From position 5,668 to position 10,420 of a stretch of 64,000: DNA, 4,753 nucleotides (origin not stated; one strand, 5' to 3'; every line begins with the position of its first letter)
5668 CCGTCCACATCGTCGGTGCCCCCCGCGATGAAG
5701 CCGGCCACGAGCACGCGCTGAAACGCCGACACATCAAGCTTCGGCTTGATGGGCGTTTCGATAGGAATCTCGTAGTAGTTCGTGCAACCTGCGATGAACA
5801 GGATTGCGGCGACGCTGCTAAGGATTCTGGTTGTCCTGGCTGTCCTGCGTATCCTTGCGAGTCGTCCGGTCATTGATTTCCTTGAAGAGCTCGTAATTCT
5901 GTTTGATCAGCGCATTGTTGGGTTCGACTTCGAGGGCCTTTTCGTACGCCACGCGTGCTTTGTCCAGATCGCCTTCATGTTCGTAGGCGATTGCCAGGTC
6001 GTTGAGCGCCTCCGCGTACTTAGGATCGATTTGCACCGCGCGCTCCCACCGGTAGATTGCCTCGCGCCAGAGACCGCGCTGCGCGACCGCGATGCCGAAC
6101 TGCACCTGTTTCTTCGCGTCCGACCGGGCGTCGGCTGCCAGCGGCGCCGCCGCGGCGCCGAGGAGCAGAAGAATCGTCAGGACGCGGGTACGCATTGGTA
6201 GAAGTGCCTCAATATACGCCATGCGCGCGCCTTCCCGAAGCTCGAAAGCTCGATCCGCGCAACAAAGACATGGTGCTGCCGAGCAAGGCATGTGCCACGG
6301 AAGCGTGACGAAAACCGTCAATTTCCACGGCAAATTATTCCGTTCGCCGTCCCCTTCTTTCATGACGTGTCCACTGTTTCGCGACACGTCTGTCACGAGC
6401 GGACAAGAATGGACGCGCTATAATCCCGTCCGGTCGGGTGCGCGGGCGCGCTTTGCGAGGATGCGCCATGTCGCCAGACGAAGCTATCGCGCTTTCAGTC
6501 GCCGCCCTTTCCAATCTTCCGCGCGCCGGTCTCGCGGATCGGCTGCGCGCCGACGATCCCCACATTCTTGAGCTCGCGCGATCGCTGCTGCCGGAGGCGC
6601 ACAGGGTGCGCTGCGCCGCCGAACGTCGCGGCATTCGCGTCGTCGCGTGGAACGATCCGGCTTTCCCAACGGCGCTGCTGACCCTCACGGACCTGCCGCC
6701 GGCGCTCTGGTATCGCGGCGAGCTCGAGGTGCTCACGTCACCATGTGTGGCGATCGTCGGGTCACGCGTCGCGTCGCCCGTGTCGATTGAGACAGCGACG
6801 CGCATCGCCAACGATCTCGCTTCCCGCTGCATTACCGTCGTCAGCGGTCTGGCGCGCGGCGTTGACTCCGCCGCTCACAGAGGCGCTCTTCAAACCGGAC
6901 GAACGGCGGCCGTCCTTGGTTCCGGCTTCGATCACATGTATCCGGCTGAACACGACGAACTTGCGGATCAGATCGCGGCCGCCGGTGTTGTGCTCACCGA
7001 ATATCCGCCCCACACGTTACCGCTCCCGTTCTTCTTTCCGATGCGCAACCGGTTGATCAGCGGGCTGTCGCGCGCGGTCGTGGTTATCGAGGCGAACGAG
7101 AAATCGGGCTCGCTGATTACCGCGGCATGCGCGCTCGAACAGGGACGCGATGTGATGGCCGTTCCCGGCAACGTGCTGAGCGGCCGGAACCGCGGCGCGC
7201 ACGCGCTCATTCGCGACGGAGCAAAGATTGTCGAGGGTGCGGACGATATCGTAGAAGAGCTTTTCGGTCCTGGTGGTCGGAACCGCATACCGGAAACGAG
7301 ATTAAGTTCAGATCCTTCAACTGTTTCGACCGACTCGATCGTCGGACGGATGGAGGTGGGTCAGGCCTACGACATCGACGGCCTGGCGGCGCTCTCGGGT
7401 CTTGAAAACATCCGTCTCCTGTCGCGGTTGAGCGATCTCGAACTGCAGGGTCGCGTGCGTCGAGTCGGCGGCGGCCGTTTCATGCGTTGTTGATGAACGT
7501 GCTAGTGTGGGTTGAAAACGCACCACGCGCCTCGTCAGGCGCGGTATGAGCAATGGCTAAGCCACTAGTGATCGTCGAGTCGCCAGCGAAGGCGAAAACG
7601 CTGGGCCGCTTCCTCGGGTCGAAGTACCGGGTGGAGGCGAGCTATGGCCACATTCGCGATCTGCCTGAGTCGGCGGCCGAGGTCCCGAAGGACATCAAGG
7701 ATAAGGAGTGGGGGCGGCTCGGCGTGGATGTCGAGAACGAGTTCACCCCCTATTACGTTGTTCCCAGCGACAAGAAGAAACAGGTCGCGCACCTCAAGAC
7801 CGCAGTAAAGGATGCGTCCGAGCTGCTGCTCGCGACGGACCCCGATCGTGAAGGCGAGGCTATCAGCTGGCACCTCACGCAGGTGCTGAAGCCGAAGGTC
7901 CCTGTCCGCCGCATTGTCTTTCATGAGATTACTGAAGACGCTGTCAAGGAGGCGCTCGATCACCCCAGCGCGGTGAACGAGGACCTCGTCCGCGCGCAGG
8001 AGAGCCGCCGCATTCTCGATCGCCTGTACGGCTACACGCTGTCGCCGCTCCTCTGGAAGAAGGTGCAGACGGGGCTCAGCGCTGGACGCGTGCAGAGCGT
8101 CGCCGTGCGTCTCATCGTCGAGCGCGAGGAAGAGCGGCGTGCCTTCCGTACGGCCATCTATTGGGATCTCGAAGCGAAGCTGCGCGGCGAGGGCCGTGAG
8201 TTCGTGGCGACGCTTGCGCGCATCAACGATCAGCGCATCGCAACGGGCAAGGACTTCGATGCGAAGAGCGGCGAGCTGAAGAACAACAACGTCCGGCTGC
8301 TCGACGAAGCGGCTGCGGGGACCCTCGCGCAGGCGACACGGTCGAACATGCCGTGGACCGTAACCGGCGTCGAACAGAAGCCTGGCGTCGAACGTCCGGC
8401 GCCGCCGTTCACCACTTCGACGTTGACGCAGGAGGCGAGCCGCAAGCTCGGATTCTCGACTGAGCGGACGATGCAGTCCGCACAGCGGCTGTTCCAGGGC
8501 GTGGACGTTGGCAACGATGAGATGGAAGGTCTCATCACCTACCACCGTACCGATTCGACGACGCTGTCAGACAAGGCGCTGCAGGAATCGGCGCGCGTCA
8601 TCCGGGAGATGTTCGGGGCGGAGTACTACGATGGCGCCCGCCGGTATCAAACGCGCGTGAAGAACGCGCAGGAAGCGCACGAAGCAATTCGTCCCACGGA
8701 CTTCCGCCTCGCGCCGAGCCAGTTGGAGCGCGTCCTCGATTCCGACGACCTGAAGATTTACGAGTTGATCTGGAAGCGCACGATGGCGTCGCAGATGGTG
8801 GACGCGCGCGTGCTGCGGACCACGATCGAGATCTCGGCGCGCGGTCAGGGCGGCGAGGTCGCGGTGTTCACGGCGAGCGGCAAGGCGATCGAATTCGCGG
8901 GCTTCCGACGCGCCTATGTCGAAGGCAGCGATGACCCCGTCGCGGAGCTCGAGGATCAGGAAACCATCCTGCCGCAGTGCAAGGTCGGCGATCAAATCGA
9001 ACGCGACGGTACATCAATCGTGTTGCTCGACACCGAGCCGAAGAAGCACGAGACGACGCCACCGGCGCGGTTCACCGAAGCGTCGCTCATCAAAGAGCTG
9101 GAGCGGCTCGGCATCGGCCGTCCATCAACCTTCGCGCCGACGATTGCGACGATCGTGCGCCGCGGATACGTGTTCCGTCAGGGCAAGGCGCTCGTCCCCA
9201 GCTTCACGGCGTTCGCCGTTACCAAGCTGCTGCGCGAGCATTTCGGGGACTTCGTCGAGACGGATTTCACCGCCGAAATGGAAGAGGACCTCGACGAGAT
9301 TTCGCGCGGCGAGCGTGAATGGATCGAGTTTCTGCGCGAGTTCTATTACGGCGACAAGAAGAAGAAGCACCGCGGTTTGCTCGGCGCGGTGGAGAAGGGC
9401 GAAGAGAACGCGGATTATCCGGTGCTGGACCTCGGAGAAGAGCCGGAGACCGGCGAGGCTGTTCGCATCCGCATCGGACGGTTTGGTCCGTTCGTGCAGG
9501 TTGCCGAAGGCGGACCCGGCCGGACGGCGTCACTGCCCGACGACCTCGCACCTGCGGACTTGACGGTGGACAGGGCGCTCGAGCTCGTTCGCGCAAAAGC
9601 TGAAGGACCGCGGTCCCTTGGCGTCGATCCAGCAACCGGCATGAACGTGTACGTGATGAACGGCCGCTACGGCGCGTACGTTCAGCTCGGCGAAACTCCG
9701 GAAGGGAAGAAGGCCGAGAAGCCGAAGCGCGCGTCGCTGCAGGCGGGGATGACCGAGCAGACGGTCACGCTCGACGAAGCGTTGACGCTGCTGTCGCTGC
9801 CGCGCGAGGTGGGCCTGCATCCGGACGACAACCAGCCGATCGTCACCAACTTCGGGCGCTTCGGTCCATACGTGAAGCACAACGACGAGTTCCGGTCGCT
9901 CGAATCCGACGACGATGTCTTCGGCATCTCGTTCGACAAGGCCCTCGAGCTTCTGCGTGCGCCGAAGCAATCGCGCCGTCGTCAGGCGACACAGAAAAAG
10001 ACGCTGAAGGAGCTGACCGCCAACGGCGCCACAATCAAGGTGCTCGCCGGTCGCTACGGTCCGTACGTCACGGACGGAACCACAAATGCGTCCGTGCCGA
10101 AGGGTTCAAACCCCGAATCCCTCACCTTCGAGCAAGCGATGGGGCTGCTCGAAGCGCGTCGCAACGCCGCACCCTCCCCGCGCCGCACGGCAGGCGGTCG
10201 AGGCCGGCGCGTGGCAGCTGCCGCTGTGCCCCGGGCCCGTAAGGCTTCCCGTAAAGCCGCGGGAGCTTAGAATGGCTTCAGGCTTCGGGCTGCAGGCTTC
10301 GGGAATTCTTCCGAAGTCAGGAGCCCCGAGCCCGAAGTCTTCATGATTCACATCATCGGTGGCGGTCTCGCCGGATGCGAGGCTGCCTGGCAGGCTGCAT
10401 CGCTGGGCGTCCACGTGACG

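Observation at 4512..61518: Recurrent arrays of about four locus-specific tandem heptamers at gene junctions and other mutation-tolerant positions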

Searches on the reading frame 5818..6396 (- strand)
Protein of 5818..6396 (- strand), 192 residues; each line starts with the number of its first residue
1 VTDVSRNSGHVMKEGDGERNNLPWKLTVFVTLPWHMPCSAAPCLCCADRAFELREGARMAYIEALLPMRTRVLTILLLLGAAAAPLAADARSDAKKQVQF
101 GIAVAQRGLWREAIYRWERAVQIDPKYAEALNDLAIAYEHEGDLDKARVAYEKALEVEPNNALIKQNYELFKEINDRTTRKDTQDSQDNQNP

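Call 41: search_protein_families(library=pfam, proteins=[window:5818-6396:-], max_evalue=0.00001)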
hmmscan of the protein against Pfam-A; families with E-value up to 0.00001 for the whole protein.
window:5818-6396:- (192 aa): 10 families
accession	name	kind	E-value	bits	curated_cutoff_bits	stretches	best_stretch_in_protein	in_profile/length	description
PF13414.12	TPR_11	-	4.8e-13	49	26.8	1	106-139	6-39/42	TPR repeat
PF07719.23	TPR_2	-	1.4e-12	47.1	27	1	128-161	1-34/34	Tetratricopeptide repeat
PF00515.34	TPR_1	-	1.5e-11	44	27.8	1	128-161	1-34/34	Tetratricopeptide repeat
PF13431.12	TPR_17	-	3.1e-10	39.9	24.4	1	118-148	3-33/34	Tetratricopeptide repeat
PF14559.12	TPR_19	-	4.5e-08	33.7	25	1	107-165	4-62/68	Tetratricopeptide repeat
PF13428.12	TPR_14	-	6.5e-07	29.9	23.5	0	129-166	2-39/44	Tetratricopeptide repeat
PF13181.12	TPR_8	-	8.4e-07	29.1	25.7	1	128-161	1-34/34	Tetratricopeptide repeat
PF13424.12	TPR_12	-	1.1e-06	29.1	30.1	1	97-157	6-74/77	Tetratricopeptide repeat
PF13432.12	TPR_16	-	3.7e-06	27.7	32.7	1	101-155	4-58/65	Tetratricopeptide repeat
PF13371.12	TPR_9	-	7.4e-06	26.3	35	0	105-162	6-63/73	Tetratricopeptide repeat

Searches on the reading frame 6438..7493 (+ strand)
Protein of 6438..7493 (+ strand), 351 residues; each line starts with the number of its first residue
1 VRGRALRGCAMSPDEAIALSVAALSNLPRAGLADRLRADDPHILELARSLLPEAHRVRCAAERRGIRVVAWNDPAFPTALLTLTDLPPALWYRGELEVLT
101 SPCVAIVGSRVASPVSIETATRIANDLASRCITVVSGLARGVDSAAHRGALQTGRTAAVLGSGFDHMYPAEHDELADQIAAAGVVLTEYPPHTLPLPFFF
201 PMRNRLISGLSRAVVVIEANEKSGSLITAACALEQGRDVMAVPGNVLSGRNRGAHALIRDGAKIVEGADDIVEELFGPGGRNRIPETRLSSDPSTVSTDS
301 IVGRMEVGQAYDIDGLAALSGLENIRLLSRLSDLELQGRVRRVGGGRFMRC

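Call 41: search_protein_families(library=pfam, proteins=[window:6438-7493:+], max_evalue=0.00001)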
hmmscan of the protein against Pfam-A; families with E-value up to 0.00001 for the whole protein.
window:6438-7493:+ (351 aa): 2 families
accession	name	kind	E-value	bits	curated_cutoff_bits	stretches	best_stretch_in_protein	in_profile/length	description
PF02481.21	DNA_processg_A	-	1.2e-74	250.5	29.6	1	62-265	3-210/212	DNA recombination-mediator protein A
PF17782.7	DprA_WH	-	1.9e-06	28.3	22.9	1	309-346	24-61/61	DprA winged helix domain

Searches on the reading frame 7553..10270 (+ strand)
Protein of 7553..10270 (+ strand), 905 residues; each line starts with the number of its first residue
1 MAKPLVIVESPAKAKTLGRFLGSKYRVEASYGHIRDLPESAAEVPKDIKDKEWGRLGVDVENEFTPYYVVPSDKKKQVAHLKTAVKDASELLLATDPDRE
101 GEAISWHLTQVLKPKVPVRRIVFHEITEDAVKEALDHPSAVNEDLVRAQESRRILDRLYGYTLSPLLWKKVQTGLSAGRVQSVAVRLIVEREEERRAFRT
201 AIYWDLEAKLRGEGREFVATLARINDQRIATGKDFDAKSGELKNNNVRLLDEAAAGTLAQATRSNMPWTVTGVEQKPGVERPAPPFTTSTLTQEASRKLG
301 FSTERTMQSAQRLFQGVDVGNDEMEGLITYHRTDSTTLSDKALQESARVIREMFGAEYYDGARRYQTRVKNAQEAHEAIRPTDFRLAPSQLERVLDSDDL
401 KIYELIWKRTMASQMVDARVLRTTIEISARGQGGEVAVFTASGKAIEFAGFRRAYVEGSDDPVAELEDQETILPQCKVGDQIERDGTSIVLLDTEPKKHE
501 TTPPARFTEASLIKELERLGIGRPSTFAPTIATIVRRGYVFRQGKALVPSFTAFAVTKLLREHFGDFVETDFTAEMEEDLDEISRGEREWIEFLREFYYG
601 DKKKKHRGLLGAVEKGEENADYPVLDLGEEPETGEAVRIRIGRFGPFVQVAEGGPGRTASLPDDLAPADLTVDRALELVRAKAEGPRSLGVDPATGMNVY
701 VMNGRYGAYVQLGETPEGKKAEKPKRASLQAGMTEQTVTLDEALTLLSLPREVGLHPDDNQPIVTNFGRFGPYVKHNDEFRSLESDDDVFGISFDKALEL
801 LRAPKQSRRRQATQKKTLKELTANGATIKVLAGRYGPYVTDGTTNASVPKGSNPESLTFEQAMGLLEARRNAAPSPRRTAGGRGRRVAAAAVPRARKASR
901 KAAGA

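Call 8: search_protein_families(library=pfam, proteins=[window:7553-10270:+])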
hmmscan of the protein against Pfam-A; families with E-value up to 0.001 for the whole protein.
window:7553-10270:+ (905 aa): 3 families
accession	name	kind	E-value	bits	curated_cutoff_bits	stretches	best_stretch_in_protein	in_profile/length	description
PF01131.25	Topoisom_bac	-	2.4e-111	373.1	35.1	1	141-594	2-410/411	DNA topoisomerase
PF13368.11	Toprim_C_rpt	-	2e-69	229.8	22.3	4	823-872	3-52/57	Topoisomerase C-terminal repeat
PF01751.28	Toprim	-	1.3e-20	73.8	23.1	1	5-126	2-96/96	Toprim domain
